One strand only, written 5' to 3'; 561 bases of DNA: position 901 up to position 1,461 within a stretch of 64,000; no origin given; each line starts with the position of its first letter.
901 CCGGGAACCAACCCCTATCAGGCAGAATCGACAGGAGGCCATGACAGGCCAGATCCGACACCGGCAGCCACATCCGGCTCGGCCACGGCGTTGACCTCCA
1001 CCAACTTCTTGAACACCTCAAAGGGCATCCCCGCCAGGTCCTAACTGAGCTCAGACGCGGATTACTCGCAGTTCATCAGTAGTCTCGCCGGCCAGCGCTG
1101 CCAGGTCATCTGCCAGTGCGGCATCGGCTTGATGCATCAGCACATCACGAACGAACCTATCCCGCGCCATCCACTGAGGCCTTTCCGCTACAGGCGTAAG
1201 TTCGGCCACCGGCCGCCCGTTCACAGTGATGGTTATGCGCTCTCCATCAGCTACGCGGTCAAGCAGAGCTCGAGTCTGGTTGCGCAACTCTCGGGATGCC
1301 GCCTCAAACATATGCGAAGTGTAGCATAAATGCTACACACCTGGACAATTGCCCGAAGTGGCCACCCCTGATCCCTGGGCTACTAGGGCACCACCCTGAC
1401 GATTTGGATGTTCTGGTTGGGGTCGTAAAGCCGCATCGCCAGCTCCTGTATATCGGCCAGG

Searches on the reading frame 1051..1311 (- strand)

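Call 83: search_protein_families(library=pfam, proteins=[window:1051-1311:-], max_evalue=0.001)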
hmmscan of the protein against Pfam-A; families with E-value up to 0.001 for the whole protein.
window:1051-1311:- (86 aa): 1 family
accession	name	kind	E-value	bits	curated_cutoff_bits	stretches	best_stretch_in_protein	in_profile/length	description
PF02604.26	PhdYeFM_antitox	-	7.4e-10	38.9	29.8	1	6-65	6-66/74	Antitoxin Phd_YefM, type II toxin-antitoxin system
